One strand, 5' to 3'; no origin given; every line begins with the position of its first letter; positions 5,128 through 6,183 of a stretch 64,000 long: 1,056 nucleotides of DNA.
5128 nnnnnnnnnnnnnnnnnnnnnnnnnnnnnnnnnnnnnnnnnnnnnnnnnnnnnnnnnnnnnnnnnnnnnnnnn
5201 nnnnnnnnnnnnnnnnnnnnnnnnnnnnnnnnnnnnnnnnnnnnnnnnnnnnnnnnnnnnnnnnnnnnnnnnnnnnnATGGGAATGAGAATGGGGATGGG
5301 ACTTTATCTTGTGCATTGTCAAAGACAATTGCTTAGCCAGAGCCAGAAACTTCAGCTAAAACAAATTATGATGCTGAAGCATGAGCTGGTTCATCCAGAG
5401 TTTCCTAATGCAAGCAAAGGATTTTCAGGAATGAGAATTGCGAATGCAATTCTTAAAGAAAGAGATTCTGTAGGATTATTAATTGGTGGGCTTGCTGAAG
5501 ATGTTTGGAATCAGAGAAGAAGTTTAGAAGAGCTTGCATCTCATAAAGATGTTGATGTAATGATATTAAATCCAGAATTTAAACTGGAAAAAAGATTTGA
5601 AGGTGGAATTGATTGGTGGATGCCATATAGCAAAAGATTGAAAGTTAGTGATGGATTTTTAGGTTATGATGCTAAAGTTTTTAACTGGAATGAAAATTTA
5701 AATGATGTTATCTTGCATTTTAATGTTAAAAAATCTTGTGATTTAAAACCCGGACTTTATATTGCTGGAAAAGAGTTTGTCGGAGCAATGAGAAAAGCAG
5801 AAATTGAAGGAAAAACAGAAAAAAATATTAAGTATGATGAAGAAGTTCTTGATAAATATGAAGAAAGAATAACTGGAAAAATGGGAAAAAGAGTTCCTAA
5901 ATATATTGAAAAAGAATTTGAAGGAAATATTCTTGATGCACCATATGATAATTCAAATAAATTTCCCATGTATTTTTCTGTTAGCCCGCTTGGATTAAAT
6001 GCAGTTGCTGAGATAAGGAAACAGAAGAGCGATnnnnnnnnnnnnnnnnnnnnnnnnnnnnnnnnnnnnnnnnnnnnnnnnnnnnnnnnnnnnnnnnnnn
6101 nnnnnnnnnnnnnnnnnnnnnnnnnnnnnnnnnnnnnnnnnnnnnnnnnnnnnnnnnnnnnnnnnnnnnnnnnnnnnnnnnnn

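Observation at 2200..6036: Three-gene operon centred on a NucS/Shedu-like PD-(D/E)xK nuclease: candidate defence or DNA-processing system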

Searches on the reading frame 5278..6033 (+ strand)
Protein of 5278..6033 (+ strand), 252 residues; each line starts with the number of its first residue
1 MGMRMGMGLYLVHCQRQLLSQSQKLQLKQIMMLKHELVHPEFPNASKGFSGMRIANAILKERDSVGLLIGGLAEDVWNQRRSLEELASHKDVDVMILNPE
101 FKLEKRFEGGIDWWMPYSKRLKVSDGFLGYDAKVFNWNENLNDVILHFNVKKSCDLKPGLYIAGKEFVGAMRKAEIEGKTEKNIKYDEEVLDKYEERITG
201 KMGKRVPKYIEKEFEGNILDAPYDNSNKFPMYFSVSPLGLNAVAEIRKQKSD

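Call 3: search_protein_families(library=pfam, proteins=[window:5278-6033:+], max_evalue=1)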
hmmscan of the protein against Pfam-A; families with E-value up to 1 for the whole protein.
window:5278-6033:+ (252 aa): 1 family
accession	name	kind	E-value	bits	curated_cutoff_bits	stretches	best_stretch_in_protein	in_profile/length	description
PF14005.11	YpjP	-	0.0088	16.5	27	1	186-219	6-39/134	YpjP-like protein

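Call 4: search_protein_families(library=padloc, proteins=[window:5278-6033:+], max_evalue=1)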
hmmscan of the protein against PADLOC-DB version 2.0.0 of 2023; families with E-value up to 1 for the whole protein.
window:5278-6033:+ (252 aa): 0 families

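Call 5: search_protein_families(library=ncbifam, proteins=[window:5278-6033:+], max_evalue=1)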
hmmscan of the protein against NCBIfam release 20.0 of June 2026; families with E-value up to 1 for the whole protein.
window:5278-6033:+ (252 aa): 0 families

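Call 15: find_homologous_proteins(query=window:5278-6033:+, max_evalue=0.001)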
Query window:5278-6033:+ (252 aa): 12 proteins with E <= 0.001 among 517 candidates.
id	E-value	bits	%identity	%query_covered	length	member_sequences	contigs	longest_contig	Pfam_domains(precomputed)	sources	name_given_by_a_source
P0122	2.5e-166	569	100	100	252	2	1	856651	-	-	-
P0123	1.9e-53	199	43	87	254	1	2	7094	-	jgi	-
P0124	4.9e-50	188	38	91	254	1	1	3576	-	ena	-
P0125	3.3e-48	182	39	96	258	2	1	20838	-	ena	-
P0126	4.0e-48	182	37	94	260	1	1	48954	-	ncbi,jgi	jgi:hypothetical protein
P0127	1.5e-44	170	39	100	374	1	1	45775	-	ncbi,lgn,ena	-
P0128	4.4e-44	169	39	96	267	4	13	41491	-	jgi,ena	-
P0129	1.2e-43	167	41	88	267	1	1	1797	-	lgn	-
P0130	3.2e-43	166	38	94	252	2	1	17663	-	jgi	jgi:hypothetical protein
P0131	6.0e-31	126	40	74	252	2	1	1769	-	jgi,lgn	-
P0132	5.4e-16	77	41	62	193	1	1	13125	-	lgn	-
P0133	2.0e-11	62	32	71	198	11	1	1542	-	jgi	-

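Call 17: find_encoding_contigs(protein=P0126, flank=8000, max_places=1)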
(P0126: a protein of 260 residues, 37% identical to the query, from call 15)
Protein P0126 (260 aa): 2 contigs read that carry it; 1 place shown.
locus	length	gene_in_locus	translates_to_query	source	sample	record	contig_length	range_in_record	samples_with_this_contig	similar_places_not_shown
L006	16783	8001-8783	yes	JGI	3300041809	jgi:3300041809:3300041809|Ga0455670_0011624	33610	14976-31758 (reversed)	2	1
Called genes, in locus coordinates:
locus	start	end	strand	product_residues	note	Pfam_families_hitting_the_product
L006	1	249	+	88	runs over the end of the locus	-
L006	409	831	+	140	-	PF03946:Ribosomal_L11_N, PF00298:Ribosomal_L11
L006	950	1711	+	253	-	PF01145:Band_7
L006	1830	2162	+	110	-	PF18920:DUF5671 (faint)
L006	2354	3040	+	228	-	PF00687:Ribosomal_L1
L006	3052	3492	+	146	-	PF00072:Response_reg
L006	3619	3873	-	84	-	-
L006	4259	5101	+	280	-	PF00303:Thymidylat_synt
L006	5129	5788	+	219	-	PF06559:DCD_N, PF22769:DCD, PF00692:dUTPase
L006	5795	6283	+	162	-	PF00383:dCMP_cyt_deam_1, PF14437:MafB19-deam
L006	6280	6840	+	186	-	PF13207:AAA_17, PF13238:AAA_18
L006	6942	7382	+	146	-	PF00692:dUTPase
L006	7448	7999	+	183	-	PF13207:AAA_17 (faint), PF13238:AAA_18 (weak), PF21448:DNMK (faint)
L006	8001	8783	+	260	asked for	-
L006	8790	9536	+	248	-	PF02223:Thymidylate_kin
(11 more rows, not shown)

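Call 18: find_encoding_contigs(protein=P0127, flank=8000, max_places=1)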
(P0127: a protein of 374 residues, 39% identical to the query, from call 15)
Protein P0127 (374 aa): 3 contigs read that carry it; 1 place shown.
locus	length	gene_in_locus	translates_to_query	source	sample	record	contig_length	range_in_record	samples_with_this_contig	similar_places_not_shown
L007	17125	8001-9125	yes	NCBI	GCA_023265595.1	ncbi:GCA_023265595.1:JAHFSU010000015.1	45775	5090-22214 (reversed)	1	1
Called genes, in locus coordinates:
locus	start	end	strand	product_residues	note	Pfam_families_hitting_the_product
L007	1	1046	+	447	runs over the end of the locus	PF00278:Orn_DAP_Arg_deC, PF02784:Orn_Arg_deC_N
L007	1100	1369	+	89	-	PF02604:PhdYeFM_antitox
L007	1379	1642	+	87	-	PF05016:ParE_toxin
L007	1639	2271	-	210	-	-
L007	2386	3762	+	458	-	PF00483:NTP_transferase, PF01128:IspD, PF02348:CTP_transf_3, PF12804:NTP_transf_3, PF25084:LbH_EIF2B, PF25087:GMPPB_C (weak), PF00132:Hexapep, PF14602:Hexapep_2 (weak)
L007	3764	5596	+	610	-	PF13522:GATase_6, PF13537:GATase_7, PF01380:SIS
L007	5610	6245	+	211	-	-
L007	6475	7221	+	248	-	PF09414:RNA_ligase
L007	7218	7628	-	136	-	PF13470:PIN_3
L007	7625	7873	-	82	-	-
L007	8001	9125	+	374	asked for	-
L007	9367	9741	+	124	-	-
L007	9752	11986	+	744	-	PF00580:UvrD-helicase, PF01443:Viral_helicase1 (faint), PF13245:AAA_19, PF13604:AAA_30 (faint), PF13361:UvrD_C, PF13538:UvrD_C_2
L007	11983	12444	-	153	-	PF00072:Response_reg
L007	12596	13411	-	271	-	PF08501:Shikimate_dh_N, PF01488:Shikimate_DH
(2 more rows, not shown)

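Call 19: find_encoding_contigs(protein=P0128, flank=8000, max_places=2)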
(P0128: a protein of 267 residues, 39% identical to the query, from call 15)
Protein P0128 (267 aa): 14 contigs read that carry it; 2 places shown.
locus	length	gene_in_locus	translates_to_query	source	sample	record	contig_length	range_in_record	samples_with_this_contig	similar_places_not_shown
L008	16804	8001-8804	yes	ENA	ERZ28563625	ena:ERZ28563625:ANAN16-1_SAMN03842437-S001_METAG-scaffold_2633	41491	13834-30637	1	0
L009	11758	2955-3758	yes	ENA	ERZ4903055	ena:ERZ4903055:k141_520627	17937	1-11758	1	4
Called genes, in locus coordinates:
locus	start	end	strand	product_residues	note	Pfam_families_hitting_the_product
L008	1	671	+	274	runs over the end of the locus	PF00089:Trypsin (weak), PF13365:Trypsin_2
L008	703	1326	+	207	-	PF16473:Rv2179c-like (weak)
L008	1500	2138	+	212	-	-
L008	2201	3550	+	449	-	PF02881:SRP54_N, PF13401:AAA_22 (faint), PF00448:SRP54, PF01656:CbiA (weak), PF02978:SRP_SPB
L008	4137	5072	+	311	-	-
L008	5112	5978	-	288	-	PF13646:HEAT_2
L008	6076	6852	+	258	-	-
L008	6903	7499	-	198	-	PF00149:Metallophos, PF12850:Metallophos_2, PF14582:Metallophos_3 (faint)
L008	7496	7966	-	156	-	-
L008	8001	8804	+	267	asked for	-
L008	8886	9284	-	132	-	-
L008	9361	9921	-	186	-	PF01997:Translin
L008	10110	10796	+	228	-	-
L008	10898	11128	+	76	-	PF01423:LSM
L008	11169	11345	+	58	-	PF01907:Ribosomal_L37e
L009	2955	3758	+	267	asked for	-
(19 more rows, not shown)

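Call 20: find_encoding_contigs(protein=P0125, flank=8000, max_places=1)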
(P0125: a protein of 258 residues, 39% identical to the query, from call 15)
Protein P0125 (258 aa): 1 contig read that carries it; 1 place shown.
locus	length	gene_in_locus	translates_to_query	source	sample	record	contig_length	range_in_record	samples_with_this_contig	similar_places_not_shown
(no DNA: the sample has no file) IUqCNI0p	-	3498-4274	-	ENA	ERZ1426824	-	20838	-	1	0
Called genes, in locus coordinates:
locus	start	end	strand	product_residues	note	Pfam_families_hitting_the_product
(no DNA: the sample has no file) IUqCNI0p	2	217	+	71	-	?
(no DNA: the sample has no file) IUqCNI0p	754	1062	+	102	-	-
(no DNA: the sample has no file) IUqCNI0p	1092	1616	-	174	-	-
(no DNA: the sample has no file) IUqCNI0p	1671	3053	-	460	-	PF13662:Toprim_4, PF01751:Toprim (faint), PF13155:Toprim_2 (weak)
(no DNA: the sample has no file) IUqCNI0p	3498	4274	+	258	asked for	-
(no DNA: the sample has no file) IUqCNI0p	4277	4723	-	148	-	-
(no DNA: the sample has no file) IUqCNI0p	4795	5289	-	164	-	-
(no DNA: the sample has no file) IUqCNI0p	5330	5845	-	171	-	-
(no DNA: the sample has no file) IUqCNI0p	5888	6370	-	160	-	-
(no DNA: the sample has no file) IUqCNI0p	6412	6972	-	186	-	PF00571:CBS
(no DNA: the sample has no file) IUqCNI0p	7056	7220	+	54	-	-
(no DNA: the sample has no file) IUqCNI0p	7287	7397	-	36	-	-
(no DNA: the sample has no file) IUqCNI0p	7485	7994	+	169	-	PF01876:RNase_P_p30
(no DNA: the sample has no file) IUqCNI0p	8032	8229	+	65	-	PF01194:RNA_pol_N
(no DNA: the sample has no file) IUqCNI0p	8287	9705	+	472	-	-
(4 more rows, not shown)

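Call 23: search_protein_families(library=pfam, alignment_id=A1, max_evalue=1)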
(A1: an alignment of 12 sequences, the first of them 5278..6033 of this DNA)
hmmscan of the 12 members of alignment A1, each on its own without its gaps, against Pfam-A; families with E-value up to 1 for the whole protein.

A. member 1, window:5278-6033:+ (252 aa): 1 family
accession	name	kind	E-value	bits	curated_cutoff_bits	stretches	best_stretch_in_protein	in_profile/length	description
PF14005.11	YpjP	-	0.0088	16.5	27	1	186-219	6-39/134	YpjP-like protein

B. families by the number of members that match (of 12 scanned): 6 families
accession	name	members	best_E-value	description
PF14005.11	YpjP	1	0.0088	YpjP-like protein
PF18121.7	TFA2_Winged_2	1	0.017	TFA2 Winged helix domain 2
PF10789.14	Phage_RpbA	1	0.046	Phage RNA polymerase binding, RpbA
PF06042.17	NTP_transf_6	1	0.046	Nucleotidyltransferase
PF02121.25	IP_trans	1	0.097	Phosphatidylinositol transfer protein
PF05591.17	T6SS_VipA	1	0.18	Type VI secretion system, VipA, VC_A0107 or Hcp2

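Call 42: search_solved_structures(query=A1, max_evalue=10, show_alignments=2)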
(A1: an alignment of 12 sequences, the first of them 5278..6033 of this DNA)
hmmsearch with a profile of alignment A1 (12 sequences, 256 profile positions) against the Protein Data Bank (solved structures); distinct sequences matched with E-value up to 10: 3.
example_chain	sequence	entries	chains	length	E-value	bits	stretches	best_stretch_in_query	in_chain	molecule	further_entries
6z1p_Bp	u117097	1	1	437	1.1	11.6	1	89-139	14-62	30S ribosomal protein S16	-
3kwd_A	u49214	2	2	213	2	10.8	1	145-193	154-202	Carbon dioxide concentrating mechanism protein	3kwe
3kwc_A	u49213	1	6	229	2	10.8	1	145-193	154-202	Carbon dioxide concentrating mechanism protein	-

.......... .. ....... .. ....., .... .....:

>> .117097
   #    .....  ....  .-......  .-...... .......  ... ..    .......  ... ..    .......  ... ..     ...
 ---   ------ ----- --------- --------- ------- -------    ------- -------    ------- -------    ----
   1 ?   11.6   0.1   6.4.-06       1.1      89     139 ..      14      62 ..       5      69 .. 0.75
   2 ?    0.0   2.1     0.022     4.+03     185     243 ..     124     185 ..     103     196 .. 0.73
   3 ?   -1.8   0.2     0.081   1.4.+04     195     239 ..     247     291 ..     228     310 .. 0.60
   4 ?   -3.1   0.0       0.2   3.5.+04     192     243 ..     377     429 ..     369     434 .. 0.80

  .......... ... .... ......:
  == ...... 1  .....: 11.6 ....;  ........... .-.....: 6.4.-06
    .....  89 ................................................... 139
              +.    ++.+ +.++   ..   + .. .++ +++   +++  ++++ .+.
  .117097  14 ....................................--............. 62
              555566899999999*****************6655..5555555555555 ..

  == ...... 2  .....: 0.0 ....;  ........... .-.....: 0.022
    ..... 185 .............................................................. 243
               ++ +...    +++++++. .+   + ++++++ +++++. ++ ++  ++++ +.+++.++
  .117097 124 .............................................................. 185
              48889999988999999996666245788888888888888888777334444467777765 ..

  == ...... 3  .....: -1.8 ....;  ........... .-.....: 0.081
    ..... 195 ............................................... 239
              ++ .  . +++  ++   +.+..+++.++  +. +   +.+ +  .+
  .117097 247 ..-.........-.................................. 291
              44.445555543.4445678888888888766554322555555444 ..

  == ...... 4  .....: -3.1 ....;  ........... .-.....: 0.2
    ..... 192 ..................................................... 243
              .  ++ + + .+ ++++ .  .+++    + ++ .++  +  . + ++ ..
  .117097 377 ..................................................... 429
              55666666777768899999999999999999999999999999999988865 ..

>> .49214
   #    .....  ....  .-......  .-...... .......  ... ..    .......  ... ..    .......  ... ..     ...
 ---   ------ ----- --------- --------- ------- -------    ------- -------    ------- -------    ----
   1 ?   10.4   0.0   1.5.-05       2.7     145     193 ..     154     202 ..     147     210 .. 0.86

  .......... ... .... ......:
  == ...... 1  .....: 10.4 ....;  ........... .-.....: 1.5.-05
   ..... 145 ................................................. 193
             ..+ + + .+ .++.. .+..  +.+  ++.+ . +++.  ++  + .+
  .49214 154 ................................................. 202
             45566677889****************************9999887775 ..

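Call 53: search_protein_families(library=phrogs, proteins=[window:5278-6033:+], max_evalue=0.1)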
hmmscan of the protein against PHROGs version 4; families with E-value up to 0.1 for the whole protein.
window:5278-6033:+ (252 aa): 0 families

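Call 72: search_protein_families(library=ncbifam, alignment_id=A1, max_evalue=1)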
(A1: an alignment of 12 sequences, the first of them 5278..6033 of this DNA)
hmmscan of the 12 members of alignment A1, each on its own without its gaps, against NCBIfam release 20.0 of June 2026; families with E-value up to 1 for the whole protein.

A. member 1, window:5278-6033:+ (252 aa): 0 families

B. families by the number of members that match (of 12 scanned): 2 families
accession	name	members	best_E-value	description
NF002649.0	PRK02318.2-1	1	0.074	mannitol-1-phosphate 5-dehydrogenase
NF009726.0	PRK13253.1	1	0.085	citrate lyase subunit gamma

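Call 82: find_related_loci(query=A1, collection=viral_contigs, flank=8000)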
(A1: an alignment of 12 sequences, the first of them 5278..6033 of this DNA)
Query A1 (252 aa) in viral_contigs; peptide patterns used: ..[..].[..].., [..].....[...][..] (x = any residue, [..] = any of these).
54 stretches matched a pattern, but none encodes a relative of the query by tblastn (E <= 1e-3).

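Call 96: search_dna_similar(query=window:5278-6033:+, collection=phages, mode=protein, max_evalue=0.001, max_rows=8)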
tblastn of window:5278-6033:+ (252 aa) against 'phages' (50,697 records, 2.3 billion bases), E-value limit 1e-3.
No match.

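Call 97: search_dna_similar(query=window:5278-6033:+, collection=plasmids, mode=protein, max_evalue=0.001, max_rows=8)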
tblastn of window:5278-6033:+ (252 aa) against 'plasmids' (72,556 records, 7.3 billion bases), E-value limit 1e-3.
No match.
